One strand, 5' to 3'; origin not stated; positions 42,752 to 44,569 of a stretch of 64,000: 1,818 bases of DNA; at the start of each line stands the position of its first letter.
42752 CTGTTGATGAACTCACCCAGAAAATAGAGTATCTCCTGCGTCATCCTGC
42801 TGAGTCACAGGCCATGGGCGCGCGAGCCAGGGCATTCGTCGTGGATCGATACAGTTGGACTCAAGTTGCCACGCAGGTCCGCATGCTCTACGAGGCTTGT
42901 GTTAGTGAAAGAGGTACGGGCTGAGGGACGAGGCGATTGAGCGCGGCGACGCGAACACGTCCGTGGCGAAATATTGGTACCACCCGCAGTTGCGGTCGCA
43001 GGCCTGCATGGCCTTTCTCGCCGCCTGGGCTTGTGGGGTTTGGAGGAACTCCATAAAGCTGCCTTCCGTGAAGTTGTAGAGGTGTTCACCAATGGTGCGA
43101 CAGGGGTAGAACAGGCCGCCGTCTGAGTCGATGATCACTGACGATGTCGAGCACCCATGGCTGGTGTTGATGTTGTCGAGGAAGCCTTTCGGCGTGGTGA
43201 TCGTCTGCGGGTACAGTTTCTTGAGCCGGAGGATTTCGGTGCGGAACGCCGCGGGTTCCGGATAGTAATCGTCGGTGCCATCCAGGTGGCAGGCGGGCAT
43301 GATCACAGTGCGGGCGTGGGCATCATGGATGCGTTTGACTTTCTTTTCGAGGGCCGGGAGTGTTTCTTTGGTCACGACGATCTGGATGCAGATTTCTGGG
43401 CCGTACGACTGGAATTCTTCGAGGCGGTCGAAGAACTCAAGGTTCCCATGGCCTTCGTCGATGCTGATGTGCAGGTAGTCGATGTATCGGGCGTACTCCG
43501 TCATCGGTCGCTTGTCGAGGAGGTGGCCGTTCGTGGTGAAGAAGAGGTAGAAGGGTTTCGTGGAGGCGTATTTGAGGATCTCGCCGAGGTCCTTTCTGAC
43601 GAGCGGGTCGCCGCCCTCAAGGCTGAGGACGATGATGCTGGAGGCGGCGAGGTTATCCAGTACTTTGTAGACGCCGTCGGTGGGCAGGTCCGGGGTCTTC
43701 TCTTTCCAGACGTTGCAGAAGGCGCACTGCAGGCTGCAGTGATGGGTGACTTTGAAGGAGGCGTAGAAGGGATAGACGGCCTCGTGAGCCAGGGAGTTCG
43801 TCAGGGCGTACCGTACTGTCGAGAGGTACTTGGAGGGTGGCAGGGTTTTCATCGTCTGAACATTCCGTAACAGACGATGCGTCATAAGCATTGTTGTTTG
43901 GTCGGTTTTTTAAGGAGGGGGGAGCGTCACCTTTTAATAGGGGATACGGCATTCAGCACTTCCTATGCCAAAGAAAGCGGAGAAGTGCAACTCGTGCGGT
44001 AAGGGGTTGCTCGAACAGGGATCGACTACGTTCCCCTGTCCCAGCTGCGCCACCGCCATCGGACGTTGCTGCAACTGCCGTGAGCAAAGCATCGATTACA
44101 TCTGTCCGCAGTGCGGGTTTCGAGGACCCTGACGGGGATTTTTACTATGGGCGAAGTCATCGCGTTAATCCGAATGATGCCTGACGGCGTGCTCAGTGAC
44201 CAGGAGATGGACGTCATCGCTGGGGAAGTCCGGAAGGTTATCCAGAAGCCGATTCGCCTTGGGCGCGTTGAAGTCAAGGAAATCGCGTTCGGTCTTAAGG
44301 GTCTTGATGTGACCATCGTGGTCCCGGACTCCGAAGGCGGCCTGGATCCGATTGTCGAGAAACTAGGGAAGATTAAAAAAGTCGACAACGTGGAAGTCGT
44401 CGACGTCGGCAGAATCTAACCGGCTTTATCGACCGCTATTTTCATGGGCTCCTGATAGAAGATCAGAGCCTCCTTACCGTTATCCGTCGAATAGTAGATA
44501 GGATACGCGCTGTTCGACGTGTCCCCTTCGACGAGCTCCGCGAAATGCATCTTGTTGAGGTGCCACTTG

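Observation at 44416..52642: Membrane-tethered double-wHTH regulator divergent from a tandem array of three homogenised ~800-aa secreted paralogs, plus a decayed fourth copy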

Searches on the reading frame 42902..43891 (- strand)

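Call 81: search_protein_families(library=pfam, proteins=[window:42902-43891:-], max_evalue=0.00001)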
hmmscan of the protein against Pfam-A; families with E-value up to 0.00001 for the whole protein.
window:42902-43891:- (329 aa): 1 family
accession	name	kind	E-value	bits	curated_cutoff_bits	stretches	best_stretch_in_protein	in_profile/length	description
PF04055.27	Radical_SAM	-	1.3e-13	51.9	29.5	1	48-147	3-112/166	Radical SAM superfamily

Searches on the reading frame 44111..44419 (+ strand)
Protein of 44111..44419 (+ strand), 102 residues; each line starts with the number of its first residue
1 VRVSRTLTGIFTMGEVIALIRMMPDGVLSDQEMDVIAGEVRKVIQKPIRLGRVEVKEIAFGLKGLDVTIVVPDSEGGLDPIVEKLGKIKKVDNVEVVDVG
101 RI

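Call 81: search_protein_families(library=pfam, proteins=[window:44111-44419:+], max_evalue=0.00001)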
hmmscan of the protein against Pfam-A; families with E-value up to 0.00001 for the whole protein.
window:44111-44419:+ (102 aa): 1 family
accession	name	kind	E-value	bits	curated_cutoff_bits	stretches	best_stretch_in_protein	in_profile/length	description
PF00736.24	EF1_GNE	-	1.2e-15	57.8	20.8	1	19-102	3-88/88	EF-1 guanine nucleotide exchange domain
